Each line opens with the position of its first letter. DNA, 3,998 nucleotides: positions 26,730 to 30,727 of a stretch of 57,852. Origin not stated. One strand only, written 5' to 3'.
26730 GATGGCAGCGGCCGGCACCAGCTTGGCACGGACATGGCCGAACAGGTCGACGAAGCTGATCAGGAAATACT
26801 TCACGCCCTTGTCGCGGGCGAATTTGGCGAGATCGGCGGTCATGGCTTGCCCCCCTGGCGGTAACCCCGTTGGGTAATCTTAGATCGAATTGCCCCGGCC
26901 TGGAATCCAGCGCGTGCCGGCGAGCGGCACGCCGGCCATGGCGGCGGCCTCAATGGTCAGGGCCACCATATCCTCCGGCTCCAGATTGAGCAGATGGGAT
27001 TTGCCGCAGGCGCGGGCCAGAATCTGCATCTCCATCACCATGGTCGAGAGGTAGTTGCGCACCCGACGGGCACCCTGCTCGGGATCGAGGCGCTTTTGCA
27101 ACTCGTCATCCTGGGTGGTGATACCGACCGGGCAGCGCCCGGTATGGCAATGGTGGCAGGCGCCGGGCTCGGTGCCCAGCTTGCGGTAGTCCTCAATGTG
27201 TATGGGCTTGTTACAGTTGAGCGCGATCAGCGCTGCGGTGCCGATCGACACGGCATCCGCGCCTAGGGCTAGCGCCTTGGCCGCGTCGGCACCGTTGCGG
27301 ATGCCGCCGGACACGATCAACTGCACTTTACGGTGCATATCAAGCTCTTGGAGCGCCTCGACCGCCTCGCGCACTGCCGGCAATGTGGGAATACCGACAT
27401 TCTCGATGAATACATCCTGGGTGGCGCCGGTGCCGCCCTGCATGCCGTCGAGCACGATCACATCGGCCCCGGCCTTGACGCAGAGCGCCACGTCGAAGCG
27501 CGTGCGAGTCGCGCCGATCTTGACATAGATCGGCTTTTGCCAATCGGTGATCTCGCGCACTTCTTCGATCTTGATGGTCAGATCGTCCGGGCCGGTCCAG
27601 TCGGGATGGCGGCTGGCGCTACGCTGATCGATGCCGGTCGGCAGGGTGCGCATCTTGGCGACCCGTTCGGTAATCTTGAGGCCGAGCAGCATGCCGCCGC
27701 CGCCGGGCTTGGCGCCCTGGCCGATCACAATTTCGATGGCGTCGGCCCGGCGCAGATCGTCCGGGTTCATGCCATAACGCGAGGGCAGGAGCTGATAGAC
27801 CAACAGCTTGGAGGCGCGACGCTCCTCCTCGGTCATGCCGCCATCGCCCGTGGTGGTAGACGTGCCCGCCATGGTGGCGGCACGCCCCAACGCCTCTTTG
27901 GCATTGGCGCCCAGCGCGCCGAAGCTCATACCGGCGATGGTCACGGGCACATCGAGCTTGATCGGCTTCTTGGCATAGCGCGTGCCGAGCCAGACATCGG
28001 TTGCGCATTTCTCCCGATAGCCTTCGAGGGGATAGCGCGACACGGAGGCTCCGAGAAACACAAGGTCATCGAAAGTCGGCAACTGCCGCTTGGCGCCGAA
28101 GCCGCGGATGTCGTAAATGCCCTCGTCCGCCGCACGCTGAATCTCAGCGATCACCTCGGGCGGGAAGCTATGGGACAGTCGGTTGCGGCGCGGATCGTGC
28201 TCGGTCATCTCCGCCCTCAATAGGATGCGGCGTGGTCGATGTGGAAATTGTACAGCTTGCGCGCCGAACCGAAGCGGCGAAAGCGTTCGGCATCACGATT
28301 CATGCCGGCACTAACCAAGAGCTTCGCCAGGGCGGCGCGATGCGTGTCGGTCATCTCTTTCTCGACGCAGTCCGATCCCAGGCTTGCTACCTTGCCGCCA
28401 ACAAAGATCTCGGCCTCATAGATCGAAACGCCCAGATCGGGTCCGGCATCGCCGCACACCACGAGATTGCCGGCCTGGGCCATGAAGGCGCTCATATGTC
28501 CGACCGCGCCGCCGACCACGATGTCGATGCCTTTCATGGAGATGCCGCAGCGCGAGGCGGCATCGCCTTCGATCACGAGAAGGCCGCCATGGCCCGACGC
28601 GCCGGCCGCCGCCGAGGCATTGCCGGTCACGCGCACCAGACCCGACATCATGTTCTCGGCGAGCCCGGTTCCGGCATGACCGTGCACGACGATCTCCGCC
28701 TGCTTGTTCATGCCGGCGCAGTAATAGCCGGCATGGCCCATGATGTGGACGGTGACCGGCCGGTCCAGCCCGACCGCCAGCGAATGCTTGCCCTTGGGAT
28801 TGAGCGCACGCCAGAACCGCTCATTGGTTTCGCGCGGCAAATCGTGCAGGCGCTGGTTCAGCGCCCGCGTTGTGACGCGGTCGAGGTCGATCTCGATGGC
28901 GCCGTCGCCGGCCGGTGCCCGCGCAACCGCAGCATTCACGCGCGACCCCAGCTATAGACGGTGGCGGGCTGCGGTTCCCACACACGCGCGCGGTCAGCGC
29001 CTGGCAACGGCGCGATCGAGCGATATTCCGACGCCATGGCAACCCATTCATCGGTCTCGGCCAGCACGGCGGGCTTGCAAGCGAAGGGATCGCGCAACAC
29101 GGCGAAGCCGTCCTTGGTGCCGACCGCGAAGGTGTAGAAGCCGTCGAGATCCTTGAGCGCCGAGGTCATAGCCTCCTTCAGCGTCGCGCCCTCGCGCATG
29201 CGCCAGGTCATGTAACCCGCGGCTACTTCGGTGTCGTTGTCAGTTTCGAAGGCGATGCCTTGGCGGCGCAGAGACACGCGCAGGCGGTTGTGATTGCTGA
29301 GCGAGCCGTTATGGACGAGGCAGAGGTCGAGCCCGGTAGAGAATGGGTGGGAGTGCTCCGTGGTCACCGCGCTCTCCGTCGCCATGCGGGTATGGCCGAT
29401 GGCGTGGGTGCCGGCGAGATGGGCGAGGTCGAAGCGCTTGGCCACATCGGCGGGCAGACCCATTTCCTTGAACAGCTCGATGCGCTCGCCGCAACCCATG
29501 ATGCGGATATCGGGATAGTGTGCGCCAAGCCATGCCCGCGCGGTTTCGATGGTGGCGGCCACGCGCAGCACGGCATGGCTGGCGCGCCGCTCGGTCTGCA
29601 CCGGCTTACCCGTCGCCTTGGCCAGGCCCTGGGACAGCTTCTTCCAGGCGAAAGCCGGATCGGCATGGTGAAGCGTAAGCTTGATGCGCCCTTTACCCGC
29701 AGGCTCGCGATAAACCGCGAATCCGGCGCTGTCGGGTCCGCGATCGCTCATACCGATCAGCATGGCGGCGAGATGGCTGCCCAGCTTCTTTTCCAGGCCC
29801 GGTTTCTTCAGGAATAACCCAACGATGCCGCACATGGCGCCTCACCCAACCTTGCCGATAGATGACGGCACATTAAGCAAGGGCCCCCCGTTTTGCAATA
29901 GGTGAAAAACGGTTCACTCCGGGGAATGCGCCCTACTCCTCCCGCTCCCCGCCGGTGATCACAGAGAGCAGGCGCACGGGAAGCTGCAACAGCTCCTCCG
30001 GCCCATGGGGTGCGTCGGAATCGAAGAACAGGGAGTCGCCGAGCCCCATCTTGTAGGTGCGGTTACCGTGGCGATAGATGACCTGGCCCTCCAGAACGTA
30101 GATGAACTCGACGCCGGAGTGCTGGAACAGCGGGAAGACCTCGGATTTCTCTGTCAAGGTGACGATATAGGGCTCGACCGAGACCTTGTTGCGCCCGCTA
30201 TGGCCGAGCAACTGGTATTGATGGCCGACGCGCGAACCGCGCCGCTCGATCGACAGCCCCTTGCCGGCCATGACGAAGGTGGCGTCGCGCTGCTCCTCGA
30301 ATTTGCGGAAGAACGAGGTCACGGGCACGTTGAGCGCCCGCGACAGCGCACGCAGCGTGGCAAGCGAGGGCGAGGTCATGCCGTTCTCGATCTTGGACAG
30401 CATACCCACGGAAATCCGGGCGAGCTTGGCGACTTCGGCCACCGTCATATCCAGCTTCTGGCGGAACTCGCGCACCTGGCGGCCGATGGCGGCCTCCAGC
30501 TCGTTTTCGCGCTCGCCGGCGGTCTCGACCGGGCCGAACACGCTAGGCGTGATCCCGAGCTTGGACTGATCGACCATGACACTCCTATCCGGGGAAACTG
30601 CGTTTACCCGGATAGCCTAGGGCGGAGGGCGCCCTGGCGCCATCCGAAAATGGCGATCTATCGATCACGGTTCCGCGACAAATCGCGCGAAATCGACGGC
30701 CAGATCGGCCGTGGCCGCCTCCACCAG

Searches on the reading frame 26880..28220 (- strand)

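Call 5: search_protein_families(library=pfam, proteins=[window:26880-28220:-], max_evalue=0.01)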
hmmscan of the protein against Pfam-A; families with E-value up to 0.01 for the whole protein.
window:26880-28220:- (446 aa): 8 families
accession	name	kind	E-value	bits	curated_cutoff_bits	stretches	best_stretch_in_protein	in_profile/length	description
PF01645.23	Glu_synthase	-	2.1e-95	320.4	20.4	1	79-406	55-367/369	Conserved region in glutamate synthase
PF01070.24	FMN_dh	-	2e-15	57.2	24.9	1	215-337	204-312/350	FMN-dependent dehydrogenase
PF00478.31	IMPDH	-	9.4e-11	41.7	25.6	1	218-328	133-237/345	IMP dehydrogenase / GMP reductase domain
PF03060.21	NMO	-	3e-09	37.2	28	1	237-337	142-232/331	Nitronate monooxygenase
PF00977.27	His_biosynth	-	1.2e-05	25.3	23.6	1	287-331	62-106/228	Histidine biosynthesis protein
PF01180.27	DHO_dh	-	0.00011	22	27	1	228-330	157-272/291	Dihydroorotate dehydrogenase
PF05690.20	ThiG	-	0.00079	19.3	23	1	288-332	165-209/247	Thiazole biosynthesis protein ThiG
PF01729.25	QRPTase_C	-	0.0015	18.7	23.1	1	219-329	71-157/169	Quinolinate phosphoribosyl transferase, C-terminal domain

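Call 6: search_protein_families(library=ncbifam, proteins=[window:26880-28220:-], max_evalue=0.01)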
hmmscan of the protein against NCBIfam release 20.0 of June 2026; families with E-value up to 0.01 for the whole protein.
window:26880-28220:- (446 aa): 31 families (the best 25 are shown)
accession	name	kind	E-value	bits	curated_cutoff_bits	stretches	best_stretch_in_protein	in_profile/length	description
NF008730.0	PRK11750.1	equivalog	2.4e-42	144.5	1047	1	95-410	863-1162/1490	glutamate synthase large subunit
TIGR01302.1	IMP_dehydrog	equivalog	1.4e-10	40.6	481.5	1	217-328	252-357/450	IMP dehydrogenase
TIGR02151.1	IPP_isom_2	equivalog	3.1e-09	36.2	281.3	1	273-335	240-296/338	type 2 isopentenyl-diphosphate Delta-isomerase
TIGR03966.1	actino_HemFlav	equivalog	6.9e-09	34.9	470.85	1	226-337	245-341/385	pre-mycofactocin synthase MftD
NF005574.0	PRK07259.1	equivalog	2.5e-08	33.2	269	1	219-340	153-279/304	dihydroorotate dehydrogenase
NF008398.0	PRK11197.1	subfamily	1.3e-07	30.7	376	1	227-337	244-339/381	L-lactate dehydrogenase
TIGR02708.1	L_lactate_ox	equivalog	1.5e-06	27.5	645.5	1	221-334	220-319/367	L-lactate oxidase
TIGR03151.1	enACPred_II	equivalog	1.8e-06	27.4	453.1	1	249-337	127-200/307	enoyl-[acyl-carrier-protein] reductase FabK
NF033901.1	L_lactate_LldD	exception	2e-06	27.1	550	1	221-337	240-339/377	FMN-dependent L-lactate dehydrogenase LldD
TIGR01304.1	IMP_DH_rel_2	equivalog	4.8e-06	26.1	342.1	1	235-329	190-285/365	GuaB3 family IMP dehydrogenase-related protein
NF005869.0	PRK07807.1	equivalog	4.8e-06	25.9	549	1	218-329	256-361/479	GuaB1 family IMP dehydrogenase-related protein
TIGR01037.2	pyrD_sub1_fam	subfamily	1.7e-05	24.1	270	1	219-333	150-269/300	dihydroorotate dehydrogenase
NF005311.0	PRK06843.1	equivalog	1.8e-05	23.9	779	1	220-328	184-286/404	inosine 5-monophosphate dehydrogenase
NF003198.0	PRK04169.1-2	subfamily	2.3e-05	23.6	247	1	295-330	194-229/249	geranylgeranylglyceryl/heptaprenylglyceryl phosphate synthase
TIGR00735.1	hisF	equivalog_domain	3.2e-05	23.4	294.55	1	288-333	64-109/254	imidazole glycerol phosphate synthase subunit HisF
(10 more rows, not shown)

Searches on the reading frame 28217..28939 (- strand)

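Call 5: search_protein_families(library=pfam, proteins=[window:28217-28939:-], max_evalue=0.01)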
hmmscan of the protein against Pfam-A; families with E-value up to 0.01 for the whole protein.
window:28217-28939:- (240 aa): 1 family
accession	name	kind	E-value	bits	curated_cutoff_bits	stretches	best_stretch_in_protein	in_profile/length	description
PF01493.24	GXGXG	-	3.5e-08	33.6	32.5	1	117-199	100-180/190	GXGXG motif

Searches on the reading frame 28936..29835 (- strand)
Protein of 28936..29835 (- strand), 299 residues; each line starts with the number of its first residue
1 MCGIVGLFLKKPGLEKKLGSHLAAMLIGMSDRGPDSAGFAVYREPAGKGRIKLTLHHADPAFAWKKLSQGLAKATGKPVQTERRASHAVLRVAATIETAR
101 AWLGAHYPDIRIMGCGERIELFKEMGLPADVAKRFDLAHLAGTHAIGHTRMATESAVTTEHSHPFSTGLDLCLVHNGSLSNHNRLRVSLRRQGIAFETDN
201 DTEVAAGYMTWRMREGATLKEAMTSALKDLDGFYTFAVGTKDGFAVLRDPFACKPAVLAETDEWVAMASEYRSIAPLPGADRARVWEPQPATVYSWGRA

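Call 5: search_protein_families(library=pfam, proteins=[window:28936-29835:-], max_evalue=0.01)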
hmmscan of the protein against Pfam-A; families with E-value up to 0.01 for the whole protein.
window:28936-29835:- (299 aa): 3 families
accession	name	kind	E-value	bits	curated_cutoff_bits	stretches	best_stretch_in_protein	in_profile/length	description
PF13522.11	GATase_6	-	6.3e-18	65.5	27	1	141-270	9-130/130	Glutamine amidotransferase domain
PF13537.11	GATase_7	-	1.2e-15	58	25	1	149-274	2-121/123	Glutamine amidotransferase domain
PF13230.11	GATase_4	-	0.00065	19.1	23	1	138-213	67-141/272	Glutamine amidotransferases class-II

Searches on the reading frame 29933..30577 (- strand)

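Call 5: search_protein_families(library=pfam, proteins=[window:29933-30577:-], max_evalue=0.01)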
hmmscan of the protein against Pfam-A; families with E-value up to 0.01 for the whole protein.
window:29933-30577:- (214 aa): 8 families
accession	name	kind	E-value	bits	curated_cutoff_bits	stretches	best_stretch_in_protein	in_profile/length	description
PF01381.28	HTH_3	-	1.8e-15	57.1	23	1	35-87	1-53/55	Helix-turn-helix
PF07883.17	Cupin_2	-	1.6e-12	47.4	27.2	1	140-206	4-69/70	Cupin domain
PF13560.12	HTH_31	-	3.1e-11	43.9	27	1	31-86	2-58/64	Helix-turn-helix domain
PF02311.25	AraC_binding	-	3.3e-06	27.3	21.1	1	147-191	15-59/135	AraC-like ligand binding domain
PF13443.12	HTH_26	-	1.1e-05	26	22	1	36-85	3-53/63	Cro/C1-type HTH DNA-binding domain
PF12844.13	HTH_19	-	1.6e-05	25.1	30.2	1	32-90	1-59/64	Helix-turn-helix domain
PF13413.12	HTH_25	-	0.0012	19.1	24.6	1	36-67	3-34/62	Helix-turn-helix domain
PF12973.13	Cupin_7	-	0.0032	17.7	27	1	142-174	40-70/105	ChrR Cupin-like domain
